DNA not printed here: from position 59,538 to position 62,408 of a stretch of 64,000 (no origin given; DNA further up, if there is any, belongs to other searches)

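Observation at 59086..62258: Bifunctional REC-GAF-GGDEF-REC-HD-GYP c-di-GMP enzyme translationally coupled to a secreted MORN-repeat protein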

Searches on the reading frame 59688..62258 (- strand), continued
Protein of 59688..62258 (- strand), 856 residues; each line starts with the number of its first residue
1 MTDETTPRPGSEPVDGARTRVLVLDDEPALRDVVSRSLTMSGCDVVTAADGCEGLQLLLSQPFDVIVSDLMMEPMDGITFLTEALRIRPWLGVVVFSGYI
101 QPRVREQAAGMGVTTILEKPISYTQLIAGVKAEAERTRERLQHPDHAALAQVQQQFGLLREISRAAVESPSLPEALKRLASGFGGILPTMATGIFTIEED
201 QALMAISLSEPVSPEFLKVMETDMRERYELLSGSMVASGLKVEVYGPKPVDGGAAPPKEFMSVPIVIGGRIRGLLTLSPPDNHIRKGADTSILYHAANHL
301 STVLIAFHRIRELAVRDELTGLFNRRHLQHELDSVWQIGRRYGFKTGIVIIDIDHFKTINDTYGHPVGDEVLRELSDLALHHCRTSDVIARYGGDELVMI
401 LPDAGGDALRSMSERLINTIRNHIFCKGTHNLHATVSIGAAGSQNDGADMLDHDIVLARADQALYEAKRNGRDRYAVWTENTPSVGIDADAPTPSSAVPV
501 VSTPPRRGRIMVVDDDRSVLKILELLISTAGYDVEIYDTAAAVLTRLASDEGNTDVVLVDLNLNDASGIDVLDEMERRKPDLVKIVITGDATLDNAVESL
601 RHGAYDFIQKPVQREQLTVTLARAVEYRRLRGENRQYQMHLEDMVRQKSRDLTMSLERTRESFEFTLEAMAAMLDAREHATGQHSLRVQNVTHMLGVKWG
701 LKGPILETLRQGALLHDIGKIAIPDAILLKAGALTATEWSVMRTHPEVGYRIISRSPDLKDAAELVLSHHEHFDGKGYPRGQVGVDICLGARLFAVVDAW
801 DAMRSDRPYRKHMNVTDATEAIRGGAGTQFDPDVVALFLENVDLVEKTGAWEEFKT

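Call 52: find_encoding_contigs(protein=P0043, flank=3500, max_places=1)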
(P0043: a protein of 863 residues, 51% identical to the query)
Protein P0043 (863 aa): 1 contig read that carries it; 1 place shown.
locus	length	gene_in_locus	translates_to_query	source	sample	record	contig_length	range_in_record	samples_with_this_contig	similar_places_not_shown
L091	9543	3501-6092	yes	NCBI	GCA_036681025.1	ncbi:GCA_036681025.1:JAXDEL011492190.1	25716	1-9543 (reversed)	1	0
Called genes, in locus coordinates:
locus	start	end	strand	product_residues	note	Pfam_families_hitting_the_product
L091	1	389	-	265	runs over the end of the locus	PF02548:Pantoate_transf, PF01177:Asp_Glu_race (faint)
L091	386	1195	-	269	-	PF01113:DapB_N, PF05173:DapB_C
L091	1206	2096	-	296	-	PF00701:DHDPS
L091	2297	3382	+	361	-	PF00392:GntR, PF00532:Peripla_BP_1 (weak), PF13377:Peripla_BP_3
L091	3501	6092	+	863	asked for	PF00072:Response_reg, PF00990:GGDEF, PF00072:Response_reg, PF13487:HD_5, PF01966:HD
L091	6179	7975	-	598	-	-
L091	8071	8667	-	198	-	PF00475:IGPD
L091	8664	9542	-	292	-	?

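Call 55: search_solved_structures(query=window:59688-62258:-, max_evalue=1e-10)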
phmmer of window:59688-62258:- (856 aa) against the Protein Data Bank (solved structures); distinct sequences matched with E-value up to 1e-10: 71 (the best 60 are shown).
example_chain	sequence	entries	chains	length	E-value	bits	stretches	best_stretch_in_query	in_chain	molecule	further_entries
2wb4_A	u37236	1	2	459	5.2e-39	137.5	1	311-474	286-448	DIGUANYLATE CYCLASE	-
9g85_A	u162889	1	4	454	5.3e-39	137.5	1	311-474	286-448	Response regulator PleD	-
1w25_A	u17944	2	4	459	5.6e-39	137.4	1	311-474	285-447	STALKED-CELL DIFFERENTIATION CONTROLLING PROTEIN | RESPONSE REGULATOR PLED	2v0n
9g86_A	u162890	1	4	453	5.7e-39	137.4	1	311-474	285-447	Response regulator PleD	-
6zxm_A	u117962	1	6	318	1.1e-38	136.5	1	307-474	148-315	Putative GGDEF/response regulator receiver domain protein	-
3bre_A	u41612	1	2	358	6.8e-38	133.8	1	312-485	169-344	Probable two-component response regulator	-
6zxc_A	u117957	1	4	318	6e-37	130.7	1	308-474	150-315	Putative GGDEF/response regulator receiver domain protein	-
6zxb_A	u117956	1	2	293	6.5e-36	127.3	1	308-474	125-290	Putative GGDEF/response regulator receiver domain protein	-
3ign_A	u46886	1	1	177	5.2e-32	114.4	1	309-480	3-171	Diguanylate cyclase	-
4mcw_A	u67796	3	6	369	6.6e-32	114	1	657-844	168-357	Metal dependent phosphohydrolase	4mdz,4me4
3i5c_A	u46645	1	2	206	1.1e-30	110.1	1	308-483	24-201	Fusion of General control protein GCN4 and WSPR response regulator protein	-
9t28_A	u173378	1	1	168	1.4e-29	106.4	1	317-475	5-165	diguanylate cyclase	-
3i5b_A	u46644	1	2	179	1.6e-29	106.2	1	316-483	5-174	WspR response regulator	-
3i5a_A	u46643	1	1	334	2.3e-29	105.6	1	312-476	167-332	Response regulator/GGDEF domain protein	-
4wxo_A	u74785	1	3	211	4.3e-29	104.7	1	293-478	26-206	Uncharacterized protein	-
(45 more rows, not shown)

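Call 70: list_cluster_members(proteins=[P0001, P0121, P0126, P0002, P0004])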
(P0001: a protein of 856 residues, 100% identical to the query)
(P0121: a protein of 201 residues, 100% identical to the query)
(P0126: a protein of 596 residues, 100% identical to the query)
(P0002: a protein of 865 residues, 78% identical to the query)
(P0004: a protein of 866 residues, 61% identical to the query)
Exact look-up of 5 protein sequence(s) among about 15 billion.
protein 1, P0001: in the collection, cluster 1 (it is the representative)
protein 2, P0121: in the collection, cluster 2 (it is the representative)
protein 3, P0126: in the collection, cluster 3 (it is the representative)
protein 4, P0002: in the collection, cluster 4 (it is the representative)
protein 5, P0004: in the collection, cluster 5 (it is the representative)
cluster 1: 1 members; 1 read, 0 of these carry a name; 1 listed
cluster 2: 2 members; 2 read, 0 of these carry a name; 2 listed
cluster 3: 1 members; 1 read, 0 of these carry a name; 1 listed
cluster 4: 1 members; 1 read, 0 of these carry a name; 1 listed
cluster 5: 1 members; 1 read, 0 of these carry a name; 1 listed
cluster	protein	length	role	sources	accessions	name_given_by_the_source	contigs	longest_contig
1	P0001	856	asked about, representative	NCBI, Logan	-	-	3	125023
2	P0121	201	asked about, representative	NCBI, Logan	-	-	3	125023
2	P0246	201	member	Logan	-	-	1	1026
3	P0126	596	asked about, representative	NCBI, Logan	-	-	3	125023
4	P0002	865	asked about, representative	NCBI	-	-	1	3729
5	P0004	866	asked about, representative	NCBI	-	-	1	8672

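Call 73: predict_structure(alignment_id=A1)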
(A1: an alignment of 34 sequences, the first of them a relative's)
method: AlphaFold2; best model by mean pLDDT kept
length: 856 residues; sequences in the alignment: 34
mean_pLDDT: 82.6   pTM: 0.38
mean pLDDT of the five models: 82.6, 82.6, 80.7, 79.7, 79.4
residues with pLDDT >= 90: 289; 70-90: 447; 50-70: 83; < 50: 37
segments of 3 or more residues with pLDDT < 50: 1-15, 483-504
pLDDT, mean of each block of 10 residues (from residue 1): 37 58 91 90 90 80 89 82 80 85 83 84 88 85 60 70 77 84 83 84 89 92 89 78 89 87 83 88 69 78 73 73 85 84 89 91 91 93 88 90 87 92 87 92 73 89 91 87 42 34 62 92 91 92 88 87 89 89 90 84 89 89 88 75 69 67 65 61 85 94 90 89 83 86 90 83 90 83 89 92 81 90 93 95 90 69
secondary structure, 60 per line:
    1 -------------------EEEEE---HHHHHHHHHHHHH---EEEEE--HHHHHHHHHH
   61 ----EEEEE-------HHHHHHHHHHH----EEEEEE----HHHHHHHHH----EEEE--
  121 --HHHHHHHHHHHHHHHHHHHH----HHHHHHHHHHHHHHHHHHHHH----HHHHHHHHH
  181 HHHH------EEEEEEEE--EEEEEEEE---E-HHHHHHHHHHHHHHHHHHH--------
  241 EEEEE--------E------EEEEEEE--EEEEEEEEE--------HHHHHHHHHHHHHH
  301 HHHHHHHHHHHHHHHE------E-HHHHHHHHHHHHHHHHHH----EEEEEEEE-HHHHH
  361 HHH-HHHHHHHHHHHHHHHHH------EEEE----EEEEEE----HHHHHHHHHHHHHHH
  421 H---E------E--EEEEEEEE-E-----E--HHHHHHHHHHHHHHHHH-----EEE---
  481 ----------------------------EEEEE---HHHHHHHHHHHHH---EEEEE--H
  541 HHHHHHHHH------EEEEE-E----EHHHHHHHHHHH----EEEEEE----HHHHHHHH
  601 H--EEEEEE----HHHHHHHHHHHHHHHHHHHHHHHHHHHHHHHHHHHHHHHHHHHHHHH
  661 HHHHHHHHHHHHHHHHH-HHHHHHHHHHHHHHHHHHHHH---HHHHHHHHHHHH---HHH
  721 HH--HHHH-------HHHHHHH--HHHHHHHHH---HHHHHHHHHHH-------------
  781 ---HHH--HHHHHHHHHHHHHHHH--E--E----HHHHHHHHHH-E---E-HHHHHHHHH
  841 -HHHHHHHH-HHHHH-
elements in order (helices of 4 or more, strands of 3 or more residues): E20-24 H28-40 E44-48 H51-60 E65-69 H77-87 E92-97 H102-110 E115-118 H123-142 H147-167 H172-184 E191-198 E201-208 H214-232 E241-245 E261-267 E270-278 H287-315 H325-342 E347-354 H356-363 H365-381 E388-391 E396-401 H406-421 E435-442 H453-469 E475-477 E509-513 H517-529 E533-537 H540-549 E556-560 H568-578 E583-588 H593-601 E604-609 H614-677 H679-699 H703-714 H718-722 H725-728 H736-742 H745-753 H757-767 H789-804 H815-824 H832-840 H842-849 H851-855

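Call 80: find_encoding_contigs(protein=P0066, flank=3500, max_places=1)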
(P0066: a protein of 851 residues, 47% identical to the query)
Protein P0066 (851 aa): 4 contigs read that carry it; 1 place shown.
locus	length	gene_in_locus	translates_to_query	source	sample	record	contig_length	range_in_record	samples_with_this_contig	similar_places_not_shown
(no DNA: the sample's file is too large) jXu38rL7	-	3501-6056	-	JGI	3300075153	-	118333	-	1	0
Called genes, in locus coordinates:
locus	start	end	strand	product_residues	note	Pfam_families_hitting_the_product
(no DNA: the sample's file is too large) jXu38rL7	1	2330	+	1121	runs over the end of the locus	PF00515:TPR_1 (faint), PF07719:TPR_2 (faint), PF13432:TPR_16, PF14559:TPR_19 (weak), PF13371:TPR_9 (weak), PF13432:TPR_16 (weak), PF13424:TPR_12 (weak), PF13283:NfrA_C, +5 more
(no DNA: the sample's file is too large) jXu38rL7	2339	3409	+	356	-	PF14488:DUF4434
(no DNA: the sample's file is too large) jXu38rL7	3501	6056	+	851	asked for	PF00072:Response_reg, PF00990:GGDEF, PF00072:Response_reg, PF13487:HD_5, PF01966:HD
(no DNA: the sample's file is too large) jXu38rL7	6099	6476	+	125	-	PF00072:Response_reg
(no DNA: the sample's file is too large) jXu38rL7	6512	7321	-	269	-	PF13489:Methyltransf_23, PF01135:PCMT, PF01209:Ubie_methyltran, PF08241:Methyltransf_11, PF08242:Methyltransf_12, PF13649:Methyltransf_25, PF13847:Methyltransf_31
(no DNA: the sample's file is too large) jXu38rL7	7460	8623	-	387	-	PF00072:Response_reg, PF00512:HisKA, PF02518:HATPase_c, PF13581:HATPase_c_2, PF13589:HATPase_c_3 (weak), PF14501:HATPase_c_5 (weak)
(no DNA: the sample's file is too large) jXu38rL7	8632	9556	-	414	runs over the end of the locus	PF03349:Toluene_X, PF13505:OMP_b-brl (faint)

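Call 81: find_encoding_contigs(protein=P0105, flank=3500, max_places=1)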
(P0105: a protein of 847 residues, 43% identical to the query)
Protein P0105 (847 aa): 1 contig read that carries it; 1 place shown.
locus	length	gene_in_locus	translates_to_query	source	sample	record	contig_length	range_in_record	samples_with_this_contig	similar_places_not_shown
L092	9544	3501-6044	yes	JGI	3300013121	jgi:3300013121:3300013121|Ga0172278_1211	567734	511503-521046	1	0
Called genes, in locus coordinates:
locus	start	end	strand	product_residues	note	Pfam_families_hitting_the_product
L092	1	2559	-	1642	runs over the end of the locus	PF07691:PA14, PF07452:CHRD, PF08811:DUF1800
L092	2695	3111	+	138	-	-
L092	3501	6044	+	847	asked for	PF00072:Response_reg, PF00990:GGDEF, PF00072:Response_reg, PF13487:HD_5, PF01966:HD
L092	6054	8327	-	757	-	PF00676:E1_dh (weak)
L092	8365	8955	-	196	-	PF13875:DUF4202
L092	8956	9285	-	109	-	PF06865:Ppnp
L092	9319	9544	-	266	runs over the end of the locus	PF00565:SNase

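Call 82: search_protein_representatives(protein=window:59688-62258:-)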
Query: 856 residues. Proteins with E-value up to 0.001 (for the whole library): 907876; up to 1e-10: 458338; up to 1e-30: 33778. The best 150 are listed.
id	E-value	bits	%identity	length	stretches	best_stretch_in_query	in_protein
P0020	1.1e-284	963.4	53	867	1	10-852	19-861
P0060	8.4e-239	811.6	47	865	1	9-852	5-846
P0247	2.5e-228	777.0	47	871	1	18-853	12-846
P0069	1.4e-226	771.2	46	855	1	18-852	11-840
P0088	1.3e-214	731.6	44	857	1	6-852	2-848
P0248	2.1e-212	724.3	43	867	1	19-848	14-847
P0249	6.6e-211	719.4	43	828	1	34-852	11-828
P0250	3.7e-210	716.9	43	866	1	17-841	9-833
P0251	1.2e-209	715.2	43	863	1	18-852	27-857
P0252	2.1e-207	707.8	42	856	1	9-852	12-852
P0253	2.0e-206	704.6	44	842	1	15-852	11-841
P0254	5.7e-201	686.5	43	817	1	36-852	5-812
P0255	5.0e-200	683.4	44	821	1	38-846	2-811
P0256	1.2e-190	652.4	45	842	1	138-855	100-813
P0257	9.7e-189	646.1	40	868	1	16-841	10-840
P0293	4.8e-146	504.8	46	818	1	308-853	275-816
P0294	1.1e-144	500.4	48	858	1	309-838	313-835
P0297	1.0e-143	497.1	43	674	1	299-852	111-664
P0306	4.4e-135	468.6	44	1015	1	310-852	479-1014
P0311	1.0e-131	457.5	44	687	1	310-849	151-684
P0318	4.6e-125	435.4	42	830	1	309-848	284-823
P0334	7.7e-107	375.2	30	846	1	58-838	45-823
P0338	3.9e-104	366.2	49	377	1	506-847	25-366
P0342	8.3e-99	348.6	39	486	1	4-479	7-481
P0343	1.7e-98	347.5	27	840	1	54-838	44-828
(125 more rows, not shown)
